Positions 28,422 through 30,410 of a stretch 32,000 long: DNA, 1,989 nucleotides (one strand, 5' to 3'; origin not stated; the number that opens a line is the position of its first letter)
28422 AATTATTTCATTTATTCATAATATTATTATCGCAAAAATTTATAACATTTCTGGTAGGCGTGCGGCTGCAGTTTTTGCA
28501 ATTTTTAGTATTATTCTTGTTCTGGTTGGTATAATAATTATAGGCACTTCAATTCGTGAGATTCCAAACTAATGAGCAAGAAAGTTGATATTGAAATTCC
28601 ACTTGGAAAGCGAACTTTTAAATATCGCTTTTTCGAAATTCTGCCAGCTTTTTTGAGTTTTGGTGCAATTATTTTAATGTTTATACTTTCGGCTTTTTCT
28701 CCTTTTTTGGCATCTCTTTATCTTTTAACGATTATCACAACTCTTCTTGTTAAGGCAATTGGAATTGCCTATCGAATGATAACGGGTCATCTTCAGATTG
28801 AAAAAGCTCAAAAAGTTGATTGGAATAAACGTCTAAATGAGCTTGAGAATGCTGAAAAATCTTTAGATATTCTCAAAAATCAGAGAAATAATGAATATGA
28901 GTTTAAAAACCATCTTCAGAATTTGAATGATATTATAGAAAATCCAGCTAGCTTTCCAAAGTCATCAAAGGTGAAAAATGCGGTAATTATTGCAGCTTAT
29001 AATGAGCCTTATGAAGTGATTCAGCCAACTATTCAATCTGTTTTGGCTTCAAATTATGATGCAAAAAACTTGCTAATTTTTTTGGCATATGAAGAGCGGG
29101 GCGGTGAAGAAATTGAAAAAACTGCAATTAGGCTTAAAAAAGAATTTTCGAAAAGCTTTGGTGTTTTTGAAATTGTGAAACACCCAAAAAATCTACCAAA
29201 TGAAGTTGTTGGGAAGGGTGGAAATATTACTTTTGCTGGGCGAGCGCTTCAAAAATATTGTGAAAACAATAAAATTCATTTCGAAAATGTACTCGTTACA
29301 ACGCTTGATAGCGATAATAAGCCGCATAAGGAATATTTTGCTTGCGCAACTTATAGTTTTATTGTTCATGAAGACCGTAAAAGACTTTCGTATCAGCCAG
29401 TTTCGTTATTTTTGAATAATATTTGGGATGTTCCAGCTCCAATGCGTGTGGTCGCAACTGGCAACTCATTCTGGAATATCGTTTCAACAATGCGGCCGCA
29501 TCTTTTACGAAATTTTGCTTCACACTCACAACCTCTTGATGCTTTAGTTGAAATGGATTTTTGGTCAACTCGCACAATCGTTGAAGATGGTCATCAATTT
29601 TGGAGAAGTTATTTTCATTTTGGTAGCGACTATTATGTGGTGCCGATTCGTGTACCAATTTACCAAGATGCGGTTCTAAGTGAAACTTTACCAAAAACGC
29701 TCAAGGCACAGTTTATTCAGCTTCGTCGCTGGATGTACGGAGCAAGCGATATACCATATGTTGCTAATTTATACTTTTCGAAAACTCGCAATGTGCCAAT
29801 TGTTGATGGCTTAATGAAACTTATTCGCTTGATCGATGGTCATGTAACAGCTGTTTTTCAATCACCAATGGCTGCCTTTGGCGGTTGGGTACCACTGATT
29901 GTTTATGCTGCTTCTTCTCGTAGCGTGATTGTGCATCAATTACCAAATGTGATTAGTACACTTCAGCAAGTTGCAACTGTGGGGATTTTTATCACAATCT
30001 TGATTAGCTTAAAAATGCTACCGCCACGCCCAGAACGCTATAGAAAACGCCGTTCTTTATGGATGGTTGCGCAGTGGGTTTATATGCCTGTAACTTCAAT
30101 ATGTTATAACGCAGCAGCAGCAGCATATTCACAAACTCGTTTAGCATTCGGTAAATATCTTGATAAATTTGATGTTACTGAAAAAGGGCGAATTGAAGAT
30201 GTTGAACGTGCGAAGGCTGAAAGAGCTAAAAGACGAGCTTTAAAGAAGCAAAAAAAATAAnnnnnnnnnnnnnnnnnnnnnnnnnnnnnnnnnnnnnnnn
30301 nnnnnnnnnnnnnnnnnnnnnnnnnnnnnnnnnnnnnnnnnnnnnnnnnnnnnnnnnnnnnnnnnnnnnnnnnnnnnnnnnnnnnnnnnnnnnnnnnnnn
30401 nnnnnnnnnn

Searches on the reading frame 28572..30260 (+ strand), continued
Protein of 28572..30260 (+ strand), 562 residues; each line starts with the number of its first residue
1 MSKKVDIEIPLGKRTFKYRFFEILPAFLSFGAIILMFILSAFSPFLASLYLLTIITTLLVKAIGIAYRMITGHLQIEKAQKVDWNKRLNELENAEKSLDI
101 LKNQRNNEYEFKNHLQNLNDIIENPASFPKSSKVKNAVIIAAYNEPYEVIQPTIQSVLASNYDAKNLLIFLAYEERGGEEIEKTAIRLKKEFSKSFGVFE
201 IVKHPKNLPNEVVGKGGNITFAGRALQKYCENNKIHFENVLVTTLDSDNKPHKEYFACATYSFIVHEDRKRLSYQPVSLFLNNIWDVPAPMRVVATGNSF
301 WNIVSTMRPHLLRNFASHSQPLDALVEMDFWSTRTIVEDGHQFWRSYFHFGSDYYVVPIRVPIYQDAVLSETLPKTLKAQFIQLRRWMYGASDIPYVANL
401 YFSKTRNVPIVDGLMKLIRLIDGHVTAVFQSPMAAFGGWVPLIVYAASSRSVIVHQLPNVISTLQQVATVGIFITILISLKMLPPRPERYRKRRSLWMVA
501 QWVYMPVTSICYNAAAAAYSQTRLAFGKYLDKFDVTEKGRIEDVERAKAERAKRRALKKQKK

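Call 70: find_related_loci(query=L001:12489-13430:+, collection=viral_contigs, flank=2500)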
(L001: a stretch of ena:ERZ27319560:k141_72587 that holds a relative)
Query L001:12489-13430:+ (314 aa) in viral_contigs; peptide patterns used: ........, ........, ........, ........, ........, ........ (x = any residue, [..] = any of these).
16 stretches matched a pattern; 9 encode a relative of the query (tblastn E <= 1e-3); 9 distinct loci.
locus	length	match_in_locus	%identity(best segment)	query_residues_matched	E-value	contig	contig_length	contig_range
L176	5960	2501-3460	53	3-311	1e-99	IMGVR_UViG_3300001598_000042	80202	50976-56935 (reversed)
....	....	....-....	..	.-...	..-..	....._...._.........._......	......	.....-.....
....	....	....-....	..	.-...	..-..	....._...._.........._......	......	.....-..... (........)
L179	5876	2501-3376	53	2-277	1e-91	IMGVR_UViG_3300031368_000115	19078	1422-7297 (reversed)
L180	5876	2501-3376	53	2-277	1e-91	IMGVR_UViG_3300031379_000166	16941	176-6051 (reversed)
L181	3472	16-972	49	2-312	3e-90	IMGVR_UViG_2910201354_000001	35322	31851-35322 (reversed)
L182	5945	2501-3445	47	1-310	9e-88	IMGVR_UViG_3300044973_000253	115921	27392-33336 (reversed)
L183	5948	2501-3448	50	3-308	3e-90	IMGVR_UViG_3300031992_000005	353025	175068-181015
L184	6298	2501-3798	40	3-312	3e-60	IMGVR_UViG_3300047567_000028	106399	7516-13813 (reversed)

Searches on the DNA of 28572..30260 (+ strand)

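Call 40: search_rna_families(sources=[L014, L053, L040, L047, L066, L036, L010, L012, L071, L015, L048, L056, L029, L007, L089], threshold=gathering)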
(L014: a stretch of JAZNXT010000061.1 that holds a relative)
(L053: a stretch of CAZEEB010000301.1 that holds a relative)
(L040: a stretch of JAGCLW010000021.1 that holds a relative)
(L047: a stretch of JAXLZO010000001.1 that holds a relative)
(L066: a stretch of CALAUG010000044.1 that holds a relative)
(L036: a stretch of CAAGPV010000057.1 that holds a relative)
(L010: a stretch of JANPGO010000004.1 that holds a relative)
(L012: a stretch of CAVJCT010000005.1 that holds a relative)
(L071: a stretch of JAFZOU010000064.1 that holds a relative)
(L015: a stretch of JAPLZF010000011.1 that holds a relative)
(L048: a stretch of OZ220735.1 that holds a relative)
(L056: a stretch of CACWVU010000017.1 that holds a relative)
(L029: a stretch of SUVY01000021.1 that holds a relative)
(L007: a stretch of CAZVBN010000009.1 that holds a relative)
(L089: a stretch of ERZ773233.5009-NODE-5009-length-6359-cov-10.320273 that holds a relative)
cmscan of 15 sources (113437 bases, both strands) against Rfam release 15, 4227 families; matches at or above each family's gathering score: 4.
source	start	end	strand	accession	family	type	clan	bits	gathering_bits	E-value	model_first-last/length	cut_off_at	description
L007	6137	6210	-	RF00005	tRNA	Gene; tRNA;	CL00001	69.1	29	9.7e-13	1-71/71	no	tRNA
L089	2466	2539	-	RF00005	tRNA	Gene; tRNA;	CL00001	69.1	29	9.7e-13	1-71/71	no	tRNA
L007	1267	1339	+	RF00005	tRNA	Gene; tRNA;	CL00001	67.1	29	3.4e-12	1-71/71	no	tRNA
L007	1097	1171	-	RF00005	tRNA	Gene; tRNA;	CL00001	63.3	29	3.8e-11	1-71/71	no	tRNA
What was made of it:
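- On Any Rfam 15 family (riboswitches, T-box, leaders, sRNAs): In 15 related or analogous loci only tRNAs pass (call 40).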
